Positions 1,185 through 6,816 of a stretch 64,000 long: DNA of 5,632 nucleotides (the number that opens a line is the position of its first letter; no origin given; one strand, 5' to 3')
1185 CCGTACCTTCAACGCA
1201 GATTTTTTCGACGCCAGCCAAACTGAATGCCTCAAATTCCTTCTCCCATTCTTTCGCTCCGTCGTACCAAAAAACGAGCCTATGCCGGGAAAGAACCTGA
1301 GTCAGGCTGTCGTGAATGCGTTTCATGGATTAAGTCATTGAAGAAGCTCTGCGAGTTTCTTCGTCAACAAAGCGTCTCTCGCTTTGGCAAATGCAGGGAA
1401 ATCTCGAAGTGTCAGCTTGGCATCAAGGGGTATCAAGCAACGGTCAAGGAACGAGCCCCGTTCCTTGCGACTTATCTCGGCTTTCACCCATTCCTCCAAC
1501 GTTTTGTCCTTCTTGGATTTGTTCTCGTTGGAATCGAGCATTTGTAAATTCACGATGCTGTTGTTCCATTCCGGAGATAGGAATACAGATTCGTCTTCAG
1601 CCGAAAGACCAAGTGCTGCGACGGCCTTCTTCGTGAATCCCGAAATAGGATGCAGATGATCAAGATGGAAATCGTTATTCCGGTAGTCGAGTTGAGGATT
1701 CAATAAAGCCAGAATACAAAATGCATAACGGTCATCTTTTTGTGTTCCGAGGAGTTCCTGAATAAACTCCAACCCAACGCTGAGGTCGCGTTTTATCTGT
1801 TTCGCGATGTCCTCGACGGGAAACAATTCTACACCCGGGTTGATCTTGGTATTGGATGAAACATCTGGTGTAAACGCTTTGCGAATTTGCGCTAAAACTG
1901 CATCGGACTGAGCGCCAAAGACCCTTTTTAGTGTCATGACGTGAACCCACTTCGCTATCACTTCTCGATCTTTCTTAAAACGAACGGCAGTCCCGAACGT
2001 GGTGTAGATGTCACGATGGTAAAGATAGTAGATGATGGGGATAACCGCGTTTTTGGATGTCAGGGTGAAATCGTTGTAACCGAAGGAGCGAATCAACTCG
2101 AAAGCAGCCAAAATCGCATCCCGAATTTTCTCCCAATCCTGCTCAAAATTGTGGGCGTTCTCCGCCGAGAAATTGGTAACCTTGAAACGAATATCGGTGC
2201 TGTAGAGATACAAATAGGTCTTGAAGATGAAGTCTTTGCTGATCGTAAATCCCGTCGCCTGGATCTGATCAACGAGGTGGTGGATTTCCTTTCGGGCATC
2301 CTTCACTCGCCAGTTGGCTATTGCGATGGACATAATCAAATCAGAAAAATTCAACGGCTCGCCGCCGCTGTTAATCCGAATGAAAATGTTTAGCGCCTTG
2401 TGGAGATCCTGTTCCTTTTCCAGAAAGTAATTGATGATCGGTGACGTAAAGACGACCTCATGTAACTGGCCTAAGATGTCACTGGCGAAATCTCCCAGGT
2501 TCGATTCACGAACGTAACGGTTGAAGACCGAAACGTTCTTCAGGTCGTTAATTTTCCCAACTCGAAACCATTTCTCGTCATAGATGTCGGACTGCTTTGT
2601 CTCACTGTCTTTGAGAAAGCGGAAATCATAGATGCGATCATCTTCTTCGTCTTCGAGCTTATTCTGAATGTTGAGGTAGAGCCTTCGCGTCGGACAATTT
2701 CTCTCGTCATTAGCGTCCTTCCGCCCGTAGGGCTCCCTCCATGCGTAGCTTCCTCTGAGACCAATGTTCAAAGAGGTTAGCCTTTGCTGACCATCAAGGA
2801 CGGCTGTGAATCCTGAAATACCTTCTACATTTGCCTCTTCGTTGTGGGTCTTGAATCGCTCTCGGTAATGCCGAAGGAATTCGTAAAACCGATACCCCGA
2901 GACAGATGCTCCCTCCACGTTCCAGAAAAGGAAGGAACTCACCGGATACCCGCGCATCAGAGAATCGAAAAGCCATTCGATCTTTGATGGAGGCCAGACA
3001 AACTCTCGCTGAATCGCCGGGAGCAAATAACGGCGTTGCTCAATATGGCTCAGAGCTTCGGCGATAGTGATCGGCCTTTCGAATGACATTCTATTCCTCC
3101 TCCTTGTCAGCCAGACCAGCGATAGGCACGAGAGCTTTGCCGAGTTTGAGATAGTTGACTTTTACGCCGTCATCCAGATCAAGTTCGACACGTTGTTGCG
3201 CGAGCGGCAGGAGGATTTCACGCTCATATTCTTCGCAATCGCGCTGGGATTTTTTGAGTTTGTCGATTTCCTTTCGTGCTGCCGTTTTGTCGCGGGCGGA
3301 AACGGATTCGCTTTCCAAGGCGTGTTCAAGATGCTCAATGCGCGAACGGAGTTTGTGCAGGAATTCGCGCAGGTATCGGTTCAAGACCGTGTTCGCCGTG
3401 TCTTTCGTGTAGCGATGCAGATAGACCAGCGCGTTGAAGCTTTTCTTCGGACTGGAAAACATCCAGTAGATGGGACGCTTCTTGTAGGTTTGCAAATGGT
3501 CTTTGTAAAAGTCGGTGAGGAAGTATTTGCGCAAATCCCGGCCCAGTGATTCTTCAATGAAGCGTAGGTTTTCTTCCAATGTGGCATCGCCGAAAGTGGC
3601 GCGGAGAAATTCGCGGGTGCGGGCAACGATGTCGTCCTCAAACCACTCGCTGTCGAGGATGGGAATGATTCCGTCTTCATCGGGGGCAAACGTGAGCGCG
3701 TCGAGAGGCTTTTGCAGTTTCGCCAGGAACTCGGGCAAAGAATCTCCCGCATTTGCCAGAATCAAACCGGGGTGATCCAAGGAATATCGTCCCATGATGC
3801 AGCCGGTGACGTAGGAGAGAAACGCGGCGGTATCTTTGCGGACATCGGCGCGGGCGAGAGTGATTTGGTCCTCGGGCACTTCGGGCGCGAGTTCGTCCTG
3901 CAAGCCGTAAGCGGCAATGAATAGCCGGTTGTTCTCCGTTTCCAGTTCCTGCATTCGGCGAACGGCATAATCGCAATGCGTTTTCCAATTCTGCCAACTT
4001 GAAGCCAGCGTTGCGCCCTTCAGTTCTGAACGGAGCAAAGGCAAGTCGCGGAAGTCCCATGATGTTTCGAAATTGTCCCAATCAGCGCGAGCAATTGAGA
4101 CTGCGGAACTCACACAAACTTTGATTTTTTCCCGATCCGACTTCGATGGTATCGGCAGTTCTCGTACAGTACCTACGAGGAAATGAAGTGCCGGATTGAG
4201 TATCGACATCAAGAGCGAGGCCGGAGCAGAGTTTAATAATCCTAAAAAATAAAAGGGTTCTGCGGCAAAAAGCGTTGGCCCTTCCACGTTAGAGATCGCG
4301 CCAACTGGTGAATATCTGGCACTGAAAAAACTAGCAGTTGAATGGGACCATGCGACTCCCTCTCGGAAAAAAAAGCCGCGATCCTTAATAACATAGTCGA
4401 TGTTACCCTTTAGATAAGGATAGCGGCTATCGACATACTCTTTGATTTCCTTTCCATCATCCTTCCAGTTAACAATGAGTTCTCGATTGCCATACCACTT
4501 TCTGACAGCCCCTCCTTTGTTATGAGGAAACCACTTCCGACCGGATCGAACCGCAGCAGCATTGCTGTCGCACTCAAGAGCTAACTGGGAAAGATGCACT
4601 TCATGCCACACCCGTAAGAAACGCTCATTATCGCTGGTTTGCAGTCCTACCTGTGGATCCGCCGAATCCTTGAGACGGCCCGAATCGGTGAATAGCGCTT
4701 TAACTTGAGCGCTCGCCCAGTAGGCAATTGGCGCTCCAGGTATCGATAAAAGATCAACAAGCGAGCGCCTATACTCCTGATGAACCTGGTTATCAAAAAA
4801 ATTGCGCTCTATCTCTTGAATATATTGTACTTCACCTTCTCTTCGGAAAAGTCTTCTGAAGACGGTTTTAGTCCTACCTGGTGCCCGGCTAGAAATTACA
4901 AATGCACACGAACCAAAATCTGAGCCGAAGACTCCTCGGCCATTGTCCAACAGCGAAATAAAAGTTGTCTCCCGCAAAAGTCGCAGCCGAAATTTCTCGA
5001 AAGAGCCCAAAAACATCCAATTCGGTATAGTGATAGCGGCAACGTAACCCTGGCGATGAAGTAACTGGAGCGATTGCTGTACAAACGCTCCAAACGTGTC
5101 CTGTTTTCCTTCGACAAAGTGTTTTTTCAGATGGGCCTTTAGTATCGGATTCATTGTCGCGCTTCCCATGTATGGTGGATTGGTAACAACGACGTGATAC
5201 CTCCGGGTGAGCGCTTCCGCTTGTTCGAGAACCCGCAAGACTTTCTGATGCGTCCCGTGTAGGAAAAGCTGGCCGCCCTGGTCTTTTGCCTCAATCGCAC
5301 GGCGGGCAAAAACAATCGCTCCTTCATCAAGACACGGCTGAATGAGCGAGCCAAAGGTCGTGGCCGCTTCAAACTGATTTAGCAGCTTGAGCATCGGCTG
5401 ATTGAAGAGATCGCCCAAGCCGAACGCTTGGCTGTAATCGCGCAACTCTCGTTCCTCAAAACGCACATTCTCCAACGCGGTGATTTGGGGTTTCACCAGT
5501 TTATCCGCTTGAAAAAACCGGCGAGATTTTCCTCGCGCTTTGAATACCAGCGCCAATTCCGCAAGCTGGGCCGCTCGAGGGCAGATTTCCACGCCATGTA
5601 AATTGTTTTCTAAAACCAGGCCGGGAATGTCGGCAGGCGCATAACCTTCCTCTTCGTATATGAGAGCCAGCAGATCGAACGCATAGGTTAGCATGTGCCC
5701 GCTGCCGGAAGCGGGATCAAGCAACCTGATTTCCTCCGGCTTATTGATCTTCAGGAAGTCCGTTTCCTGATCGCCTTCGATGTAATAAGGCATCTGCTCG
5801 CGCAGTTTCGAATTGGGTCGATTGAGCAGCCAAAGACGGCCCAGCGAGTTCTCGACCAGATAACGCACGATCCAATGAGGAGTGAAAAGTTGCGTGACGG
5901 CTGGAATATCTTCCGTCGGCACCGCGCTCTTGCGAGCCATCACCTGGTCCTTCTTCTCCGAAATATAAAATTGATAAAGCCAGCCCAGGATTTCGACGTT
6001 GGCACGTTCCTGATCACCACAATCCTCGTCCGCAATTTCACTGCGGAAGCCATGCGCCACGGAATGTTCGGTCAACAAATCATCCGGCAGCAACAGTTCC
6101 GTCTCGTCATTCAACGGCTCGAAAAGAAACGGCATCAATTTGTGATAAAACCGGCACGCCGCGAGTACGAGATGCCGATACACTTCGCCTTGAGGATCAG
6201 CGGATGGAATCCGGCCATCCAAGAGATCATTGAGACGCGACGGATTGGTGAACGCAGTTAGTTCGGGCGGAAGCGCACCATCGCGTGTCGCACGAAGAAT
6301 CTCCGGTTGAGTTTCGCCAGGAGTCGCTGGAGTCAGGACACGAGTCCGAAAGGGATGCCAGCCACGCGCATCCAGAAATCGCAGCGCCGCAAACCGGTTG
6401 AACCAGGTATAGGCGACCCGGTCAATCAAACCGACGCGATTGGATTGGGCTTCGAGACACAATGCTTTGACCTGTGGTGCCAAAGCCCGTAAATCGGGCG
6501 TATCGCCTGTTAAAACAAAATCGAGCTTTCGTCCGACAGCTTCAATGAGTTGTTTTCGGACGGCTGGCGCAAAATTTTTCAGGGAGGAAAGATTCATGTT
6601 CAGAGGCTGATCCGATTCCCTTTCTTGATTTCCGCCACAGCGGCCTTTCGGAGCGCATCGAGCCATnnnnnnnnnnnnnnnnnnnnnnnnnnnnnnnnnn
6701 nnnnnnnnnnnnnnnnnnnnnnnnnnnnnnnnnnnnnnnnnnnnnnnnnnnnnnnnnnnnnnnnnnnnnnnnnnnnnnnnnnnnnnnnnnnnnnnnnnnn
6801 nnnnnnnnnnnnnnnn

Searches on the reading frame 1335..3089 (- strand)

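Call 32: search_protein_families(library=pfam, proteins=[window:1335-3089:-], max_evalue=0.001)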
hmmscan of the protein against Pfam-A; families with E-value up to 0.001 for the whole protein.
window:1335-3089:- (584 aa): 1 family
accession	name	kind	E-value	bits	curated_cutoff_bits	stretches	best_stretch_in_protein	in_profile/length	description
PF03235.19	GmrSD_N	-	4.3e-31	109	33.2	1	10-255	2-197/199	GmrSD restriction endonuclease, N-terminal domain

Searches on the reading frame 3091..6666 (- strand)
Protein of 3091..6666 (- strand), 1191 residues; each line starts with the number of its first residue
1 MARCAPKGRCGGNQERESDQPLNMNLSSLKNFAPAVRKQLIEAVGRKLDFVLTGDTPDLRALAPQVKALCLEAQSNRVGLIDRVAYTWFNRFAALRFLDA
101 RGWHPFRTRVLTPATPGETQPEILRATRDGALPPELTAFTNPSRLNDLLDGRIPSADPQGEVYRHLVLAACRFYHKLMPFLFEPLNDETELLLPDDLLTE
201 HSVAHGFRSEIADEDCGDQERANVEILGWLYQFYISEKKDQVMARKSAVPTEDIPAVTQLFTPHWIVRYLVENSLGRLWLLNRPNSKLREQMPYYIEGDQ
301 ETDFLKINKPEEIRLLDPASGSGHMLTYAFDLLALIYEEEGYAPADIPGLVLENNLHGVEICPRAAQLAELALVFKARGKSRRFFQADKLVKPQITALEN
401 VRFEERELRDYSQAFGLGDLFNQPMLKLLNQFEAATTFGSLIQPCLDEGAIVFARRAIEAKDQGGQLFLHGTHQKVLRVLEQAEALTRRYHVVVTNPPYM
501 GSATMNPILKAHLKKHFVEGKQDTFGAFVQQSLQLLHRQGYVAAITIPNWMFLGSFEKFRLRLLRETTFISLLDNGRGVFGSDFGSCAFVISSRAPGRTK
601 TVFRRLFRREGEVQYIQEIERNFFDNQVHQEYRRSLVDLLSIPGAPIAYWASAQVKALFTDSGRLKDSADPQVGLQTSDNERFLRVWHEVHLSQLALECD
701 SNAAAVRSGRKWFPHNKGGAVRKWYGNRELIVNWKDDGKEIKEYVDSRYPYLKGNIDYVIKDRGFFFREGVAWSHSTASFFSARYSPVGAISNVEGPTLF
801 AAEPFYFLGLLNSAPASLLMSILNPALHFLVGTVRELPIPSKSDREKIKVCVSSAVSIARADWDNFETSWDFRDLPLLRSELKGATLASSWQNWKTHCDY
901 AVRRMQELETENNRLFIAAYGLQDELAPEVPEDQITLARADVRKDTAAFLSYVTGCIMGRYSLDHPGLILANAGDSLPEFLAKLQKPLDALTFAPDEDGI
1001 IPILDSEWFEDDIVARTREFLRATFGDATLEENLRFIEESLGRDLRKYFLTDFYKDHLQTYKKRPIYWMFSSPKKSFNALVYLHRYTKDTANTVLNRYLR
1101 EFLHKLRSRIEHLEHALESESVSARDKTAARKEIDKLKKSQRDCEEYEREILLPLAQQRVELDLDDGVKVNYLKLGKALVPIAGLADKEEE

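Call 32: search_protein_families(library=pfam, proteins=[window:3091-6666:-], max_evalue=0.001)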
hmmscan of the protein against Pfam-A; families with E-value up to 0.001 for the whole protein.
window:3091-6666:- (1191 aa): 3 families
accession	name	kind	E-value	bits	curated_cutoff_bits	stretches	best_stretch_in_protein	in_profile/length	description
PF07669.17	Eco57I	-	4.8e-20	72.8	25.3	1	354-580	1-171/171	Eco57I restriction-modification methylase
PF02384.22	N6_Mtase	-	2.6e-07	30.7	20.4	1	486-558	122-195/311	N-6 DNA Methylase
PF20473.4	MmeI_Mtase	-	7.3e-07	29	27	0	310-377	18-86/259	MmeI, DNA-methyltransferase domain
